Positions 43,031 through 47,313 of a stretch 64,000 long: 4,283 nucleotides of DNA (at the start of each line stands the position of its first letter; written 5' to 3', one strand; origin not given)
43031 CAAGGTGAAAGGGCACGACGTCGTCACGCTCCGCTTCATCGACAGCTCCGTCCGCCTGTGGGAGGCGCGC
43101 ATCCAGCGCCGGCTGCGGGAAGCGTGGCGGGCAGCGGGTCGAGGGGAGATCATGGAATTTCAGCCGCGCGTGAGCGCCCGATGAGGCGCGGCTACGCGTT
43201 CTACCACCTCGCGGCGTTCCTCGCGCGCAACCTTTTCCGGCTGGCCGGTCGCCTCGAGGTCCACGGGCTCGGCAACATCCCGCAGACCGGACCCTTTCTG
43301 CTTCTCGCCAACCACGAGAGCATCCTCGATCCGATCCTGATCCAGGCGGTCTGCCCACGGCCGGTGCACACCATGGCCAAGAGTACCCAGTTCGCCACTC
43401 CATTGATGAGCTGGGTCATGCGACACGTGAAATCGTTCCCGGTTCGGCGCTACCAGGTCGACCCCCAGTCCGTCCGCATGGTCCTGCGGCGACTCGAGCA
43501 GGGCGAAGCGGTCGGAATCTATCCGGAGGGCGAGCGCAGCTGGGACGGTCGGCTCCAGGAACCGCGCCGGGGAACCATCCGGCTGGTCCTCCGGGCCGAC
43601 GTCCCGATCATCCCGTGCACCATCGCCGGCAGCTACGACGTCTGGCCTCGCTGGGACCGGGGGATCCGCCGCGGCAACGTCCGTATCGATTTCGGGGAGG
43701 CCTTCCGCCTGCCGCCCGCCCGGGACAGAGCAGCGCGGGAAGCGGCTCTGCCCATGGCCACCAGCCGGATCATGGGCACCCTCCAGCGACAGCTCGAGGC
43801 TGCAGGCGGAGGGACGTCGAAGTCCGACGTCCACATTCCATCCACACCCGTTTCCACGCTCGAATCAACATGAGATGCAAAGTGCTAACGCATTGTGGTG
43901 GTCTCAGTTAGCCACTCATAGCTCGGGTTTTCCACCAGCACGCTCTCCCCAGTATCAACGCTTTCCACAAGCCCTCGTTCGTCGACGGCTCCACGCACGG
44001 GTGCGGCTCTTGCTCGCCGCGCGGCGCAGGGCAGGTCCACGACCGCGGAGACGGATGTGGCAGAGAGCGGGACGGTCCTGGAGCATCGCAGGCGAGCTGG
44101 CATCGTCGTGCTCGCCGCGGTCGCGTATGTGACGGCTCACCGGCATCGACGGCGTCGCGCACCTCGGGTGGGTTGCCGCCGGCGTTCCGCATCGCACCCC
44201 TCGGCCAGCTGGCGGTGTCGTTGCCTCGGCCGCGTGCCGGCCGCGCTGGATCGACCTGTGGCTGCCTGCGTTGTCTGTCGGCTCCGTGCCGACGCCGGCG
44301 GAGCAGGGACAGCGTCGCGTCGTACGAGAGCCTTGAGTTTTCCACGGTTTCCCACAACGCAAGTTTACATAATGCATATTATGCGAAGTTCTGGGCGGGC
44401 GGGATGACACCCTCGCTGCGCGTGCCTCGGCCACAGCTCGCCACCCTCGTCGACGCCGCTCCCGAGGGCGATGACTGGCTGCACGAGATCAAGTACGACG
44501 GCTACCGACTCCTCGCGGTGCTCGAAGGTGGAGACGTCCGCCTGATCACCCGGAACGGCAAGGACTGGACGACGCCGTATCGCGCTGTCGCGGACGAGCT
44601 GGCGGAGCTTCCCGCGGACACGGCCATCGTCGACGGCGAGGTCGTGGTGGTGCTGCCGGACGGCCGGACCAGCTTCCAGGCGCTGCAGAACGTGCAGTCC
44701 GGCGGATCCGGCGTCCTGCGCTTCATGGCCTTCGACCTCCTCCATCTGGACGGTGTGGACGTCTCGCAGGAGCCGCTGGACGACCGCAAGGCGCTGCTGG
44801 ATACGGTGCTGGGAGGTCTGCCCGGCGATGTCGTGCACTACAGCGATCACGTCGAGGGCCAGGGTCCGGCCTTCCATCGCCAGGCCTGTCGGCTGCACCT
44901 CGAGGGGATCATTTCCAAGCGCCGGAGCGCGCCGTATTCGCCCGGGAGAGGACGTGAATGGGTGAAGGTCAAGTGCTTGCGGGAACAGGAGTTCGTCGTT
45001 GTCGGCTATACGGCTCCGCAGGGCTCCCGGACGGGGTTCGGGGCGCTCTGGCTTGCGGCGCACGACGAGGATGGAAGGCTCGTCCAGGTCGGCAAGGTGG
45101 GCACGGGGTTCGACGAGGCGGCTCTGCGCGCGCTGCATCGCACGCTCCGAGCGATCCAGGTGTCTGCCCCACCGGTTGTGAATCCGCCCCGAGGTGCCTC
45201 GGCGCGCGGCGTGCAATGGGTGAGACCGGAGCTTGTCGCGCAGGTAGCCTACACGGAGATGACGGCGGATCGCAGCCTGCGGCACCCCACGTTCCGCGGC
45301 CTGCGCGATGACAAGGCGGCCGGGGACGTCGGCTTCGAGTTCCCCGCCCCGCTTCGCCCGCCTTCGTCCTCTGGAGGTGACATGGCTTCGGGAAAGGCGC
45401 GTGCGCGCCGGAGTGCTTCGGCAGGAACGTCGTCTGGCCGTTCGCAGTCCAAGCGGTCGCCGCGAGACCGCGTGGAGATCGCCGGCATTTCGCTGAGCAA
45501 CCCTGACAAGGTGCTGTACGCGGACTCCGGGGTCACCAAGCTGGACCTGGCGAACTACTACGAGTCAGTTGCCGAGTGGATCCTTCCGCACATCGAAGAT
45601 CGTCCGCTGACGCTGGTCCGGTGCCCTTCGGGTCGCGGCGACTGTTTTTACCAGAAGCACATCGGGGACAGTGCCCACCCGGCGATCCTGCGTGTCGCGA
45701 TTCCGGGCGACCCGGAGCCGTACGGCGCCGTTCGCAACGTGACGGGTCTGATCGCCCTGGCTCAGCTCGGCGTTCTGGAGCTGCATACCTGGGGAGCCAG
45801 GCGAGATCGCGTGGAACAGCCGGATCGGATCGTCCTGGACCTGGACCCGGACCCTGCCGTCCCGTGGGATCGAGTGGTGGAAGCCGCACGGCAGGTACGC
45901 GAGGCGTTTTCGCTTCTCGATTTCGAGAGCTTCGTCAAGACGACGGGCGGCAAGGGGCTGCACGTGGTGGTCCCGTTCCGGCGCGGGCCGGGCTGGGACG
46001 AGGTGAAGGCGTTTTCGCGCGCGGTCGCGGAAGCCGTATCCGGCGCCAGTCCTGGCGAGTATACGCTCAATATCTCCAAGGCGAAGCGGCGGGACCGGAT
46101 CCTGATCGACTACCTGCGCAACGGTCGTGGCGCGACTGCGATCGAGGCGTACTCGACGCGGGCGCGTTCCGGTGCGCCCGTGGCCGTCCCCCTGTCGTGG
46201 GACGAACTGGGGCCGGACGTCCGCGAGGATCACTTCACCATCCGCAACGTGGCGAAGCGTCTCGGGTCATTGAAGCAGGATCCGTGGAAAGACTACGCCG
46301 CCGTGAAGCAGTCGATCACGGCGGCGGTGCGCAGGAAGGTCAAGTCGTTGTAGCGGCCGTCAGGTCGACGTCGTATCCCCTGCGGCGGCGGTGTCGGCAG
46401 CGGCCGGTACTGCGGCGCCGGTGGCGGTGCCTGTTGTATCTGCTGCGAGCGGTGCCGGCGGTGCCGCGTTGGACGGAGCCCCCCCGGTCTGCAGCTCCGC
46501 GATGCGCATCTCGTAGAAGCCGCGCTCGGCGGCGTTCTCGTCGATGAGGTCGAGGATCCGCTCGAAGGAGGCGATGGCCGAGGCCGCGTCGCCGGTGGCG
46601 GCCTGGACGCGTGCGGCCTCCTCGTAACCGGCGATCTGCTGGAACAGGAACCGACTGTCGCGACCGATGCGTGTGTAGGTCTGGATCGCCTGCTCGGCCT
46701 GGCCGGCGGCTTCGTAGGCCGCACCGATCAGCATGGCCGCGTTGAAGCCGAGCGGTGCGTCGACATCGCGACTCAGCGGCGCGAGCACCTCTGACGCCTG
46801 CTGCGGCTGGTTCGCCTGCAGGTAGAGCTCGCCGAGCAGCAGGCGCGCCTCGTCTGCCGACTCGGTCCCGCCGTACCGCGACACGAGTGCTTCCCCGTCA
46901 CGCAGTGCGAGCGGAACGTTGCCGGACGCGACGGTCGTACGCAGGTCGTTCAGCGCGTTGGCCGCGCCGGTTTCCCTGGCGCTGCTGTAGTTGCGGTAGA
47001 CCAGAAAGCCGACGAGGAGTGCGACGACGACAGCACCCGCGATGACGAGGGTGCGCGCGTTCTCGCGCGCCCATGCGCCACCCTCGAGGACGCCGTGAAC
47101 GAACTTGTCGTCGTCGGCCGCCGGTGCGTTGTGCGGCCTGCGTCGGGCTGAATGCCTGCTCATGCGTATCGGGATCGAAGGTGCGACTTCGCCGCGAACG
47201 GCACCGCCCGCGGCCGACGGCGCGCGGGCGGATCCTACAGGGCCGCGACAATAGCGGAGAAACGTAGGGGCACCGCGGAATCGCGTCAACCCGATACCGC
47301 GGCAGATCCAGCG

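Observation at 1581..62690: Sigma-54-type -24/-12 motifs (TGGC-N7-TTGC) recur upstream of many unrelated operons, with rpoN in the same window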

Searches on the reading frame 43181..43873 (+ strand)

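Call 10: search_protein_families(library=pfam, proteins=[window:43181-43873:+])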
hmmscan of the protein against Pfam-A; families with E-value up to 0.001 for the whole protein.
window:43181-43873:+ (230 aa): 1 family
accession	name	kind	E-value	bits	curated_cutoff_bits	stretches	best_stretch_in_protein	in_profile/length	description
PF01553.26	Acyltransferase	-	8.2e-31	107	23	1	24-148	1-131/132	Acyltransferase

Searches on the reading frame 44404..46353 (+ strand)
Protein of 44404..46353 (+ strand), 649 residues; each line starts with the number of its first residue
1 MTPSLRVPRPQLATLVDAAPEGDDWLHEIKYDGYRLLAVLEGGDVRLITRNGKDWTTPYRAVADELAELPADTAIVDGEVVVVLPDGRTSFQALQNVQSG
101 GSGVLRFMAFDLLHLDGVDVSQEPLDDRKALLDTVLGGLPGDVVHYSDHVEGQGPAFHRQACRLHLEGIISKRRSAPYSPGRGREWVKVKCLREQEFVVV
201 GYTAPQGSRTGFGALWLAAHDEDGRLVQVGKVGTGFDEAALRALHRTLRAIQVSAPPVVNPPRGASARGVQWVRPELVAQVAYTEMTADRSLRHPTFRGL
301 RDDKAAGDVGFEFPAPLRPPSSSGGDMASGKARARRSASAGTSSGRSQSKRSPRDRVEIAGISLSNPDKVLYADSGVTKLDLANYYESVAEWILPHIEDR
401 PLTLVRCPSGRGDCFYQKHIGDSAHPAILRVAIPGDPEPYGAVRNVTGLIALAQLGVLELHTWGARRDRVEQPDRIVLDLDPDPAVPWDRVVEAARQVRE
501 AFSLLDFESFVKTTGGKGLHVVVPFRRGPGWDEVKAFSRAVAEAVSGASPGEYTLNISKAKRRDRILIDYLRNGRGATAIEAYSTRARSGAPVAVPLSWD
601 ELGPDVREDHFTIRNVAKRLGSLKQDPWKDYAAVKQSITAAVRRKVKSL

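Call 10: search_protein_families(library=pfam, proteins=[window:44404-46353:+])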
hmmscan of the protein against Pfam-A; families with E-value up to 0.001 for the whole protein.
window:44404-46353:+ (649 aa): 4 families
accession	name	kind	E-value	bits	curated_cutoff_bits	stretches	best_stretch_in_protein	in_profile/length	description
PF21686.3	LigD_Prim-Pol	-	1.3e-88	297.3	27.4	1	378-628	1-254/254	LigD, primase-polymerase domain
PF04679.21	DNA_ligase_A_C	-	2e-29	102.2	27.5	1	209-304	2-94/94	ATP dependent DNA ligase C terminal region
PF01068.26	DNA_ligase_A_M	-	3.6e-26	92.6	26.2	1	21-190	18-204/204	ATP dependent DNA ligase domain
PF01331.24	mRNA_cap_enzyme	-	0.00039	20.7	29.6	0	30-134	23-119/194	mRNA capping enzyme, catalytic domain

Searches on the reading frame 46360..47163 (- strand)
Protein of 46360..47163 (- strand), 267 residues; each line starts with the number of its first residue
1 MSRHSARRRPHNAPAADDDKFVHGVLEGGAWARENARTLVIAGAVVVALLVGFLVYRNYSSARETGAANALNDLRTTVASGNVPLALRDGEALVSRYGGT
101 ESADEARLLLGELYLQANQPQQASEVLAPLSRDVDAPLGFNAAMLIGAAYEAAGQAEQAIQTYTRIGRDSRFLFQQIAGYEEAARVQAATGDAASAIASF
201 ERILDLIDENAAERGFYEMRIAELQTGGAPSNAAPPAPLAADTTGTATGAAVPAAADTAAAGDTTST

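Call 10: search_protein_families(library=pfam, proteins=[window:46360-47163:-])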
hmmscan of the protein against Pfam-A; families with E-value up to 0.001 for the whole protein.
window:46360-47163:- (267 aa): 7 families
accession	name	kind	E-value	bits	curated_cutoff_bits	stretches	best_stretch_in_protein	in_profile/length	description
PF09976.15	TPR_21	-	1.2e-10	41.9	25.5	1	30-225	2-192/193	Tetratricopeptide repeat-like domain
PF14559.12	TPR_19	-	1.8e-06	28.6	25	1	103-133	24-54/68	Tetratricopeptide repeat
PF13174.12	TPR_6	-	1.1e-05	26.2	26.3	0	143-166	3-26/33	Tetratricopeptide repeat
PF13428.12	TPR_14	-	3.1e-05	24.7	23.5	0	105-130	2-27/44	Tetratricopeptide repeat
PF13432.12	TPR_16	-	3.8e-05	24.5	32.7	1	108-166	1-57/65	Tetratricopeptide repeat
PF13424.12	TPR_12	-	0.00011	22.7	30.1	0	93-127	32-68/77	Tetratricopeptide repeat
PF13181.12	TPR_8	-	0.00024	21.5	25.7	0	143-165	4-26/34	Tetratricopeptide repeat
